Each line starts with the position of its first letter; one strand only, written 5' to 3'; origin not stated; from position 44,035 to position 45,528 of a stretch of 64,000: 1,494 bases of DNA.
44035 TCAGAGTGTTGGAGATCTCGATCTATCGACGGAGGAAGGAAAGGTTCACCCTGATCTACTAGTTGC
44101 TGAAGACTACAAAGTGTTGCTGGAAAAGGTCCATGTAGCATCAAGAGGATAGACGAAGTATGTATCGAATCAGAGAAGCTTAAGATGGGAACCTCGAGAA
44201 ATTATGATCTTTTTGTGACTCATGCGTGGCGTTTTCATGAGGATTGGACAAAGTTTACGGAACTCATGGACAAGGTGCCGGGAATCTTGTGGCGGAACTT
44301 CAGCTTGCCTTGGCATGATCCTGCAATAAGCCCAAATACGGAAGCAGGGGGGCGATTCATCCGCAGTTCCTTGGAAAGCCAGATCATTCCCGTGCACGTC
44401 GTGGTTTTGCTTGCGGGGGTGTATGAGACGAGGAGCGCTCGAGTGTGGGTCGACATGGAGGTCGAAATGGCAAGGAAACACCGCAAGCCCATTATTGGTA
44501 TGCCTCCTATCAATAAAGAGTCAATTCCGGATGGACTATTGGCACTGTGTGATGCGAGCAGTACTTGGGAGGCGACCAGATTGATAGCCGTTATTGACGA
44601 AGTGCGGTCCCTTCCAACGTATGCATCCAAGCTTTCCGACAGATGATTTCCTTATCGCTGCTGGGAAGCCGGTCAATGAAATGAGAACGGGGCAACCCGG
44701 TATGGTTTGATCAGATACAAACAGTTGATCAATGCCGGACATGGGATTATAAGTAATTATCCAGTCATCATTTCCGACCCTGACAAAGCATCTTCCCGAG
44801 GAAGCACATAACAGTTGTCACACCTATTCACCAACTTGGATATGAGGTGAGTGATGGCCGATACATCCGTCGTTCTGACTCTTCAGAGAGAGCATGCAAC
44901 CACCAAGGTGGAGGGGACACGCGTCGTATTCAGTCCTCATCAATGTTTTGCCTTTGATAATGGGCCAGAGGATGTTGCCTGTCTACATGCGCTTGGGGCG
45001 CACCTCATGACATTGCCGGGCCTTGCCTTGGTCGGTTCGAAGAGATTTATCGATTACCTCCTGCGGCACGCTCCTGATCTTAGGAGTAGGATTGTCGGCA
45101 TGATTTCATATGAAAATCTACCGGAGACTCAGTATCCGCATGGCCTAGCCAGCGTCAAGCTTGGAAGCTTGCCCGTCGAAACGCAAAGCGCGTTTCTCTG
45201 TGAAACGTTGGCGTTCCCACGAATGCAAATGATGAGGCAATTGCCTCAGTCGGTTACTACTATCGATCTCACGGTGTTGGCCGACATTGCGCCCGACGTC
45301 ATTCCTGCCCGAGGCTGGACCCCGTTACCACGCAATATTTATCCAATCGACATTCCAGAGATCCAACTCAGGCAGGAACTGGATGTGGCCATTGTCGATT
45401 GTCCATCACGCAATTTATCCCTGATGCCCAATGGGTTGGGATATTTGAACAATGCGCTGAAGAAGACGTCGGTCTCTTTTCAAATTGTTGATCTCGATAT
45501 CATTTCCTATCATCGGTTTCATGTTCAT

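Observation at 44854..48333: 1160-aa radical SAM protein with non-canonical Cx4Cx2C motif, unknown N-terminal domain and a 520-aa repeat-bearing tail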

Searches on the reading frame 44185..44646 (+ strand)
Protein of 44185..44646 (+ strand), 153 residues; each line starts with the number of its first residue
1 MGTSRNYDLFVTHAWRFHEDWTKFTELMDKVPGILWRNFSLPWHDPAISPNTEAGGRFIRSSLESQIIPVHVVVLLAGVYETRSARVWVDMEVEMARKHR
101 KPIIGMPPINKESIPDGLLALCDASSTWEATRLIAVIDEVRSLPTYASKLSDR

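Call 7: search_protein_families(library=pfam, proteins=[window:44185-44646:+], max_evalue=0.001)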
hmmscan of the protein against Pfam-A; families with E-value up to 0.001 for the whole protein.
window:44185-44646:+ (153 aa): 1 family
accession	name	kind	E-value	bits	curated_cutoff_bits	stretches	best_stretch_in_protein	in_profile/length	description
PF08937.16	ThsB_TIR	-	9.7e-06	26.4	21.2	1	41-111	27-98/100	Thoeris protein ThsB, TIR-like domain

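Call 31: search_protein_families(library=ncbifam, proteins=[window:44185-44646:+], max_evalue=0.001)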
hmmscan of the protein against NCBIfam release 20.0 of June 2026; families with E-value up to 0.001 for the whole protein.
window:44185-44646:+ (153 aa): 0 families

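Call 63: search_solved_structures(query=window:44185-44643:+, max_evalue=1)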
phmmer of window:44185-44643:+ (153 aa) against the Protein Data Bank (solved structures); distinct sequences matched with E-value up to 1: 1.
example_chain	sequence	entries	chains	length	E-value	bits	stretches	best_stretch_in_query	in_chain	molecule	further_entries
1eiw_A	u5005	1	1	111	0.0015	21.4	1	71-129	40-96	HYPOTHETICAL PROTEIN MTH538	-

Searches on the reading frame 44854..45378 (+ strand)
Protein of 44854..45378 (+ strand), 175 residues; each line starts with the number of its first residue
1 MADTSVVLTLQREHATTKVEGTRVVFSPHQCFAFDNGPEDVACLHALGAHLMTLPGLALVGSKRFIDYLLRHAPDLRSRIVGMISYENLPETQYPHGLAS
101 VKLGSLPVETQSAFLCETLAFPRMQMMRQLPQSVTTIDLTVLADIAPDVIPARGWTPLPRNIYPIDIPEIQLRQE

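Call 43: search_protein_families(library=ncbifam, proteins=[window:44854-45378:+], max_evalue=1)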
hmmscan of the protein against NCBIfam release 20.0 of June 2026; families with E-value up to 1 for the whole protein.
window:44854-45378:+ (175 aa): 0 families

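Call 44: search_protein_families(library=pfam, proteins=[window:44854-45378:+], max_evalue=10)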
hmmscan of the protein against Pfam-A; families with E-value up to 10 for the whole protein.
window:44854-45378:+ (175 aa): 0 families

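Call 62: search_solved_structures(query=window:44854-45378:+, max_evalue=10)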
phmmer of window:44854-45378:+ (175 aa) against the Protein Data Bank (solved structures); distinct sequences matched with E-value up to 10: 1.
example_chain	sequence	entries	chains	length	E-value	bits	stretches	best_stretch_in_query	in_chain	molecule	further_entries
8io8_A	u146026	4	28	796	0.29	14.3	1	68-106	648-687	Probable phosphoketolase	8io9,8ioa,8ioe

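Call 77: find_homologous_proteins(query=window:44854-45372:+, max_evalue=0.001)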
Query window:44854-45372:+ (173 aa): 7 proteins with E <= 0.001 among 172 candidates.
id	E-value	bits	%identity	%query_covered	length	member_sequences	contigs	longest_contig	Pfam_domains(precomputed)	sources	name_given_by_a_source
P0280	1.4e-84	300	80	97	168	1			-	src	-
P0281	1.0e-58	216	73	75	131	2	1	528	-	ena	-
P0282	1.2e-56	209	53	100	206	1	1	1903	-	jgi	-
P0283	2.8e-45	172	47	99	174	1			-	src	-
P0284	7.0e-36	142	70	53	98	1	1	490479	-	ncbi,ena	-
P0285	6.4e-32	129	57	64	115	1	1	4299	-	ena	-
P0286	5.6e-19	87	43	66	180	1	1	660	-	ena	-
